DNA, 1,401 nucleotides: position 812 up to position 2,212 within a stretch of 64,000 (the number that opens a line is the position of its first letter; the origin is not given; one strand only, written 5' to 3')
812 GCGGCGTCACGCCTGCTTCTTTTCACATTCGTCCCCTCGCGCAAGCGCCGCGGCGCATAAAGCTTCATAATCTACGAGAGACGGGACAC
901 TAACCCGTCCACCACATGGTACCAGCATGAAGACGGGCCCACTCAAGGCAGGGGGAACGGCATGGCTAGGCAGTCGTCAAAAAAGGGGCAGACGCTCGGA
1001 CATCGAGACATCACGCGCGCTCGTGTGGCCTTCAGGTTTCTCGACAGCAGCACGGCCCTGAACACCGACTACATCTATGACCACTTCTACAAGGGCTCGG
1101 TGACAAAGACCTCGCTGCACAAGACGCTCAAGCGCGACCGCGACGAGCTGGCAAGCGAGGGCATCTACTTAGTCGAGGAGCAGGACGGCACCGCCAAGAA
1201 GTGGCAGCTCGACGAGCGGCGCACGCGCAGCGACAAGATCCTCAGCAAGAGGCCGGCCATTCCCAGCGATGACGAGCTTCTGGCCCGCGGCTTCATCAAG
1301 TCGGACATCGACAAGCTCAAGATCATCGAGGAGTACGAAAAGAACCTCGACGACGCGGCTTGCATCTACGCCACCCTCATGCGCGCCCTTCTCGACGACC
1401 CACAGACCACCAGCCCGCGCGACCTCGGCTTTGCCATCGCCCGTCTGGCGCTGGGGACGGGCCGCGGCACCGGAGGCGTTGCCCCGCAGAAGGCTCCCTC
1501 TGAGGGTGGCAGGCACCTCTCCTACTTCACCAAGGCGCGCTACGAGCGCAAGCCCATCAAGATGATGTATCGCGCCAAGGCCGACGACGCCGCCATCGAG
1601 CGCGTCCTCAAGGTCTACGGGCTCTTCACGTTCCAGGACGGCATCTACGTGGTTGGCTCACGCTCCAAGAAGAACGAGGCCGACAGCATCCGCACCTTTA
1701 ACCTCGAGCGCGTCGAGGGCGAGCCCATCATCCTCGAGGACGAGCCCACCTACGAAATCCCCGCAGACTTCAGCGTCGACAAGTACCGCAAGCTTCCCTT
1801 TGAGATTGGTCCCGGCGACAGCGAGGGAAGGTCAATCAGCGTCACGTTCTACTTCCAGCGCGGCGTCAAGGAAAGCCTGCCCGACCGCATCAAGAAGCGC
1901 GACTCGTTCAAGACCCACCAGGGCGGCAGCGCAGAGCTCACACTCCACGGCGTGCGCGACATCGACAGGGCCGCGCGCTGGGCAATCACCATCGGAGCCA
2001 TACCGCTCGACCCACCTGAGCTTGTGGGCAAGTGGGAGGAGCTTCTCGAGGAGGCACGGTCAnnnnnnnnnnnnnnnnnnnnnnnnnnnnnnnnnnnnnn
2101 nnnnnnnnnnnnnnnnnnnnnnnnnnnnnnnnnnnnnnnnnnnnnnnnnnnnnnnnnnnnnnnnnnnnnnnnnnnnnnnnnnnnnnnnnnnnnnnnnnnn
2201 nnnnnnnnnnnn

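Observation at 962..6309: PafBC-like pair of WYL-domain regulators (the second with an AT-hook) convergent with a DnaQ-exonuclease-DinG helicase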

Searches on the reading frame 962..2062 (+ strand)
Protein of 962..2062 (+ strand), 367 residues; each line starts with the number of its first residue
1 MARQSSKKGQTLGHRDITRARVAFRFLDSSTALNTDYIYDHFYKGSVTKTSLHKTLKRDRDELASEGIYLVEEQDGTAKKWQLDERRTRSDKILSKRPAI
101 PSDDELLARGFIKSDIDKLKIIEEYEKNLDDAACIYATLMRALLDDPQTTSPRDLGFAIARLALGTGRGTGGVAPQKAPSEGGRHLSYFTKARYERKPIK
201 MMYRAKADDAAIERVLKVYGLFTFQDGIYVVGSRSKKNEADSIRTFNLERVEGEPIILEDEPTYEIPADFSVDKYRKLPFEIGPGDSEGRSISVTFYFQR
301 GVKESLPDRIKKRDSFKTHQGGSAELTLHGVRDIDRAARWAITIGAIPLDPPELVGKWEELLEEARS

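Call 3: search_protein_families(library=pfam, proteins=[window:962-2062:+], max_evalue=0.1)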
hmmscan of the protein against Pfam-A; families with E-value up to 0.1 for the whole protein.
window:962-2062:+ (367 aa): 1 family
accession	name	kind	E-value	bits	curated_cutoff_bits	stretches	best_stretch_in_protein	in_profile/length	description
PF13280.12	WYL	-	5e-08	33.3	21.8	1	189-252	6-66/70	WYL domain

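Call 4: search_protein_families(library=ncbifam, proteins=[window:962-2062:+], max_evalue=0.1)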
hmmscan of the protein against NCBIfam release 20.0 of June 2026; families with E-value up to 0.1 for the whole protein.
window:962-2062:+ (367 aa): 0 families

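Call 8: search_solved_structures(query=window:962-2062:+, max_evalue=10, show_alignments=2)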
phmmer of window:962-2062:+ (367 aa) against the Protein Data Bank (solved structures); distinct sequences matched with E-value up to 10: 0.

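Call 10: search_protein_families(library=padloc, proteins=[window:962-2062:+], max_evalue=1)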
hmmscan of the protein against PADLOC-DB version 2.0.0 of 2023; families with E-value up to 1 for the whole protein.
window:962-2062:+ (367 aa): 2 families
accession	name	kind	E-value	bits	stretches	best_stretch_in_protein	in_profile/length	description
PDLC01652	WYL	-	4e-11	41.5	1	184-365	18-161/162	"CAS-I,CAS-II,CAS-III,CAS-IV,CAS-V,CAS-VI; associated_signaling"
PDLC01457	WYL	-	3e-07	28.3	1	176-269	117-203/229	"CAS-I,CAS-II,CAS-III,CAS-IV,CAS-V,CAS-VI; associated_signaling"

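Call 12: find_homologous_proteins(query=window:962-2062:+)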
Query window:962-2062:+ (367 aa): 7 proteins with E <= 0.001 among 8000 candidates.
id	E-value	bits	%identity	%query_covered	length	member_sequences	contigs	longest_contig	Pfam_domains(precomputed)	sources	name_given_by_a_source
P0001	7.5e-235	797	98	100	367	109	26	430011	PF13280.13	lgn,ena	-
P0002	8.2e-99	349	51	100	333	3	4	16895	PF13280.13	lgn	-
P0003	5.4e-89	317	47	99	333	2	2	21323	PF13280.13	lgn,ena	-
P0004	9.7e-53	198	36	99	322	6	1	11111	PF13280.13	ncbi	-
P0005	4.3e-52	196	36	99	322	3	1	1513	PF13280.13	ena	-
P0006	2.3e-51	193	36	99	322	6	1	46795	PF13280.13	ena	-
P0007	2.0e-8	52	24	87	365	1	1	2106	PF13280.13,PF25583.2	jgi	-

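Call 16: search_solved_structures(query=A1, max_evalue=10, show_alignments=3)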
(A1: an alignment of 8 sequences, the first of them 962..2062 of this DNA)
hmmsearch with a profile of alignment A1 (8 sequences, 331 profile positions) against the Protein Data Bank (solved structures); distinct sequences matched with E-value up to 10: 7.
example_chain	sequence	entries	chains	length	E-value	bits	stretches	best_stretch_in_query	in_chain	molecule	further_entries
6sj9_A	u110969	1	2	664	4.7e-26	94.7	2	22-303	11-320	Proteasome accessory factor B/C (PafBC)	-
7p5x_AY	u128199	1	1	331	3.1e-21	78.9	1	22-328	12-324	Transcriptional regulator-like protein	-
9fnd_X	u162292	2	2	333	3.2e-21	78.8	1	22-328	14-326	Transcriptional regulator-like protein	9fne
7p5x_AX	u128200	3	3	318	0.00094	21.4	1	102-227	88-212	PafC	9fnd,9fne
7qfz_A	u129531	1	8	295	0.047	15.8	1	148-230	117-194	WYL domain-containing protein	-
9f2m_A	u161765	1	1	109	0.27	13.3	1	202-244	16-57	Autophagy-related protein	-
9c5g_A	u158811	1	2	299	0.78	11.8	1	149-223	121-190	CapW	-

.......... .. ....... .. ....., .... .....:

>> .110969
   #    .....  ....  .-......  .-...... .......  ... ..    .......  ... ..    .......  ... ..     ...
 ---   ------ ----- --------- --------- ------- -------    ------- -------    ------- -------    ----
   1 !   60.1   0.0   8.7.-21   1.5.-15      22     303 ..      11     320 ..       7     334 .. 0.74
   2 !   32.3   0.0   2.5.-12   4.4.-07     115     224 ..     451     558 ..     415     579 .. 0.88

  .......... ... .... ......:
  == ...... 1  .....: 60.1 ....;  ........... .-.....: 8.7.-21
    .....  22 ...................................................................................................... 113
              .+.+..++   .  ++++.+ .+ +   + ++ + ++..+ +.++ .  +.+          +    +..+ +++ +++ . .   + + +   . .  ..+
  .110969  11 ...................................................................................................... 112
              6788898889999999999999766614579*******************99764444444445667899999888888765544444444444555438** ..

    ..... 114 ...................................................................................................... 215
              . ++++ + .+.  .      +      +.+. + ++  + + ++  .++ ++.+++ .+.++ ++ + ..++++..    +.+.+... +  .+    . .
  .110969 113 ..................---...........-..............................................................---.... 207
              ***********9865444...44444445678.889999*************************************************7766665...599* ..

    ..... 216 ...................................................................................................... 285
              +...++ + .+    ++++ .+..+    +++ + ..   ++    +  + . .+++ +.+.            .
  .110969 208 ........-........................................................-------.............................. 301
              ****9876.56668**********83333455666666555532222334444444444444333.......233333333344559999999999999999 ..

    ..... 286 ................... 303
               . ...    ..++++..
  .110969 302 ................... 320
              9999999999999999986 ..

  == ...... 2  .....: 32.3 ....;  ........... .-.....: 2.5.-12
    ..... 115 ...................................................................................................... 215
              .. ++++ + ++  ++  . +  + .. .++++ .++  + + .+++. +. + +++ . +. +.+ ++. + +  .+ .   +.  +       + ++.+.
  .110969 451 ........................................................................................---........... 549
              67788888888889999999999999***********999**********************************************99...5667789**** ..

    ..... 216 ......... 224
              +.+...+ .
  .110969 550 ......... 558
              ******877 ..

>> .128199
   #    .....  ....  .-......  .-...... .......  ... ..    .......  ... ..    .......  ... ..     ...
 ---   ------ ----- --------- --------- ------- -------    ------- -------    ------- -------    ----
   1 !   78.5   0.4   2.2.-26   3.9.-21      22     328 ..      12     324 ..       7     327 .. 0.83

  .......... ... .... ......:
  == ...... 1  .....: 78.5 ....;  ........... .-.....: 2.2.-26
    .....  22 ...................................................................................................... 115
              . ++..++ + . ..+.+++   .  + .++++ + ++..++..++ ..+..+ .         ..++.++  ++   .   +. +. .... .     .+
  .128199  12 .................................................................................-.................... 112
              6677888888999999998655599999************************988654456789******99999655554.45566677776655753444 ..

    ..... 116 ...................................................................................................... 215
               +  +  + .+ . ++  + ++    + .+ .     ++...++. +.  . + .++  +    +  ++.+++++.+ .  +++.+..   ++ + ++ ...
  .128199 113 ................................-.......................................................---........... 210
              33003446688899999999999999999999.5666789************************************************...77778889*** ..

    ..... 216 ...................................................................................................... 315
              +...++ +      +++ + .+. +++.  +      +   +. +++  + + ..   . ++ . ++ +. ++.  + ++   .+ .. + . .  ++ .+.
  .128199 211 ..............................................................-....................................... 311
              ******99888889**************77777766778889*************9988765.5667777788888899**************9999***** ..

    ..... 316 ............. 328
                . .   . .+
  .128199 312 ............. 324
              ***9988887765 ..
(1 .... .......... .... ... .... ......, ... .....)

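Call 21: search_solved_structures(query=A3, max_evalue=10, show_alignments=0)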
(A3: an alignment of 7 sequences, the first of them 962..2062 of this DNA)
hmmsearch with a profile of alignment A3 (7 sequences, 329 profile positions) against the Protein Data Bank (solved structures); distinct sequences matched with E-value up to 10: 13.
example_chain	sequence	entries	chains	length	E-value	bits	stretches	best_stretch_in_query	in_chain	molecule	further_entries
6sj9_A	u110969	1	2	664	2.3e-11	46.5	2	32-238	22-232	Proteasome accessory factor B/C (PafBC)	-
7p5x_AY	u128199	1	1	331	3.4e-07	32.8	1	22-240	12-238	Transcriptional regulator-like protein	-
9fnd_X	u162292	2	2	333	3.5e-07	32.8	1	22-240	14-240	Transcriptional regulator-like protein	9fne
7p5x_AX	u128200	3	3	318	0.0076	18.5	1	98-226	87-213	PafC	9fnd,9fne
3jag_F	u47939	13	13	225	0.35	13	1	150-206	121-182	uL30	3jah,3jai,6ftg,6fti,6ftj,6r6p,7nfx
3j7o_F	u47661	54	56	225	0.35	13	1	150-206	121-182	Ribosomal protein uL30 | 60S ribosomal protein L7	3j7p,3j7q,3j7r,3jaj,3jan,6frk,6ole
9y49_CF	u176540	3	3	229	0.36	13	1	150-206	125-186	60S ribosomal protein L7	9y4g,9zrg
6gz3_AF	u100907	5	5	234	0.37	13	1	150-206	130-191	ribosomal protein uL30 | 60S ribosomal protein L7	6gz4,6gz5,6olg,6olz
3j92_F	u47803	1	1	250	0.39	12.9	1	150-206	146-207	eL30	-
22tu_LF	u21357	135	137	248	0.4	12.9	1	150-206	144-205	60S ribosomal protein L7 | Large ribosomal subunit protein uL30 | 60S RIBOSOMAL PROTEIN UL30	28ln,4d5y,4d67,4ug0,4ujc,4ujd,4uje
7nwi_F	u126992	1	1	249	0.4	12.9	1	150-206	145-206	uL30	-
9c3h_LF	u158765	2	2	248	0.55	12.4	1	150-206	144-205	Large ribosomal subunit protein uL30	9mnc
9f2m_A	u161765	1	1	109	0.68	12.1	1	199-242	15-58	Autophagy-related protein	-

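Call 22: find_related_loci(query=A3, collection=genome_contigs, flank=10000)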
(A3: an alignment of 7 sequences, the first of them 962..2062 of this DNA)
Query A3 (367 aa) in genome_contigs; peptide patterns used: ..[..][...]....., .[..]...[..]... (x = any residue, [..] = any of these).
33 stretches matched a pattern; 4 encode a relative of the query (tblastn E <= 1e-3); 4 distinct loci.
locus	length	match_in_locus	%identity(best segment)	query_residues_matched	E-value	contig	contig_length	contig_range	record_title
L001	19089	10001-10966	36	1-365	3e-60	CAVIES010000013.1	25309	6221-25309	Anaerovoracaceae bacterium isolate H07652-L1_cleanbin_000005 genome assembly, contig: Spades_H07652-L1_contig_308, whole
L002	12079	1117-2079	36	1-365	4e-60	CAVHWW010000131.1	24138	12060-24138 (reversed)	Acutalibacteraceae bacterium isolate G02622-L1_cleanbin_000037 genome assembly, contig: Spades_G02622-L1_contig_753, who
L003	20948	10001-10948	34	1-363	9e-54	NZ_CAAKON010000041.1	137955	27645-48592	Olsenella uli isolate Olsenella_uli_MC2, whole genome shotgun sequence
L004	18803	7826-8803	33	2-365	1e-48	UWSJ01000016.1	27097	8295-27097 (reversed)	uncultured Coriobacteriaceae bacterium isolate UMGS1204 genome assembly, contig: NODE_409_length_27097_cov_15.7467, whol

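Call 27: search_protein_families(library=pfam, proteins=[L003:5765-9682:-, L003:3001-5607:+, L003:1101-2399:-], max_evalue=0.01)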
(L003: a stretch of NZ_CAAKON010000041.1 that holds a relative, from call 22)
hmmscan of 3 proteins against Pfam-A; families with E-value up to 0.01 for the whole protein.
L003:5765-9682:- (1306 aa): 0 families

L003:3001-5607:+ (869 aa): 3 families
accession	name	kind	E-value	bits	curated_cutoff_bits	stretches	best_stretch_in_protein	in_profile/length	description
PF18202.7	TQ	-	1.1e-30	107.2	23.8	1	684-805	1-127/127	T-Q ester bond containing domain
PF17802.7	SpaA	-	3.7e-25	88.3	23.1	2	321-398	15-89/91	Prealbumin-like fold domain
PF16819.11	DUF5074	-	0.0094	15.5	27.2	0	538-594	68-126/353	Domain of unknown function (DUF5074)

L003:1101-2399:- (433 aa): 1 family
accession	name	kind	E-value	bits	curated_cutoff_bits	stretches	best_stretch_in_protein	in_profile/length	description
PF02073.20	Peptidase_M29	-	1.5e-156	521.7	27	1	27-430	3-406/406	Thermophilic metalloprotease (M29)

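Call 78: search_protein_families(library=pfam, alignment_id=A1, max_evalue=0.01)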
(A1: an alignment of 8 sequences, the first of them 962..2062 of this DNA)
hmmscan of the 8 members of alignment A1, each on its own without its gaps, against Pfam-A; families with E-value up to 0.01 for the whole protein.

A. member 1, window:962-2062:+ (367 aa): 1 family
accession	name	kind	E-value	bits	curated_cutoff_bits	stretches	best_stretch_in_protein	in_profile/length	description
PF13280.12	WYL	-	5e-08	33.3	21.8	1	189-252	6-66/70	WYL domain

B. families by the number of members that match (of 8 scanned): 2 families
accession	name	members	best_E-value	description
PF13280.12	WYL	8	8.5e-21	WYL domain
PF25583.1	WCX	1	4.1e-09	WCX domain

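Call 85: list_cluster_members(proteins=[P0001, P0008, P0002, P0024, P0022, P0014, P0020, P0111, P0136, P0007])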
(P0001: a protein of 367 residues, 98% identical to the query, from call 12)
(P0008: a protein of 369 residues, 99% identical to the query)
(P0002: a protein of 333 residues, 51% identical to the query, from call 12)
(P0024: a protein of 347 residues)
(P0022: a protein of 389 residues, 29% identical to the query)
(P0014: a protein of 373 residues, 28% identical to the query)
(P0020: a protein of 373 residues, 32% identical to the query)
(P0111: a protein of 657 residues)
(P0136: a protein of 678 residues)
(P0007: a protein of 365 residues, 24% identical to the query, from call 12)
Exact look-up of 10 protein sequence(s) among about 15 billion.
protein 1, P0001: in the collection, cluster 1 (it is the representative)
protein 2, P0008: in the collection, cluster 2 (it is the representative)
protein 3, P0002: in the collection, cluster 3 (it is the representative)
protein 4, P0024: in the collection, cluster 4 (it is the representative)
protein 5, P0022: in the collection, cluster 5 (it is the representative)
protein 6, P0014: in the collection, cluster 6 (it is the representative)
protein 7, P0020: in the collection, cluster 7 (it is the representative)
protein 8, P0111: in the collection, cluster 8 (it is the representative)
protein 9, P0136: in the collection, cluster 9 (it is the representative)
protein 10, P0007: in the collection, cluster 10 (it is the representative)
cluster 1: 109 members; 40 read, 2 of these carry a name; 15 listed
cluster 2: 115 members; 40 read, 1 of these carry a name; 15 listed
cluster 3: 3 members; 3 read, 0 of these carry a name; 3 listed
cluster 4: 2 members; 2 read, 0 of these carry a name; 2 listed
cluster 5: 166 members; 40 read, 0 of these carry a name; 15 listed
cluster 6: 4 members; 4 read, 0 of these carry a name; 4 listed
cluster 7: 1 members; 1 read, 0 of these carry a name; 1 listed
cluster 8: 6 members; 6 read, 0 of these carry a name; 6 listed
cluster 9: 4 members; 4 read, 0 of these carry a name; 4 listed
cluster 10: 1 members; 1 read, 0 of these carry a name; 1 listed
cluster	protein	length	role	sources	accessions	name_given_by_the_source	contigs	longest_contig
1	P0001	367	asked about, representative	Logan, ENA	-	-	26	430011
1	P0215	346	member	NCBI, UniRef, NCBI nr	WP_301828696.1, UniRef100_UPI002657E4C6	YafY family protein [uncultured Parolsenella sp.] | helix-turn-helix transcriptional regulator n=1 Tax=uncultured Parolsenella sp. ... | WYL domain-containing protein [uncultured Parolsenella sp.]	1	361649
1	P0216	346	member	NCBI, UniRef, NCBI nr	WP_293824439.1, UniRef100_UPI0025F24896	WYL domain-containing protein [uncultured Parolsenella sp.] | helix-turn-helix transcriptional regulator n=1 Tax=uncultured Parolsenella sp. ...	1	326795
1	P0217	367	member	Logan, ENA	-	-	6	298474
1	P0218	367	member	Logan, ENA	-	-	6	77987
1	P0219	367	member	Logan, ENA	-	-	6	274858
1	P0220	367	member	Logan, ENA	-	-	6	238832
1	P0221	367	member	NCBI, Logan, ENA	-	-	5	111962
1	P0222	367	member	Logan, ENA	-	-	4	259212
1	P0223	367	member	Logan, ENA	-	-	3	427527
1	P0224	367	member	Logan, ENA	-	-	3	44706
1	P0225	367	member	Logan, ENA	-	-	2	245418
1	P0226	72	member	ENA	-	-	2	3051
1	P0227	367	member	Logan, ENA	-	-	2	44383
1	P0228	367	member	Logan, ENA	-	-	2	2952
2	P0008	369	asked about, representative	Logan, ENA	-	-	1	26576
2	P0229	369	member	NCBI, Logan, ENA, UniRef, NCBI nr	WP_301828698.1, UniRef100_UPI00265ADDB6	WYL domain-containing protein [uncultured Parolsenella sp.] | WYL domain-containing protein n=1 Tax=uncultured Parolsenella sp. TaxID=2083008 ...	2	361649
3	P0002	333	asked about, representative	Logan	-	-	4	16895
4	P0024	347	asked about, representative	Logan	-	-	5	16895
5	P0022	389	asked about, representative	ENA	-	-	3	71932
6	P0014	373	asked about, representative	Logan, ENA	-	-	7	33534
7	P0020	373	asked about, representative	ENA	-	-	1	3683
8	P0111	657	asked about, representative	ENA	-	-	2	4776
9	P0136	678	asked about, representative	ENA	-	-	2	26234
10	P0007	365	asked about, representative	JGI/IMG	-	-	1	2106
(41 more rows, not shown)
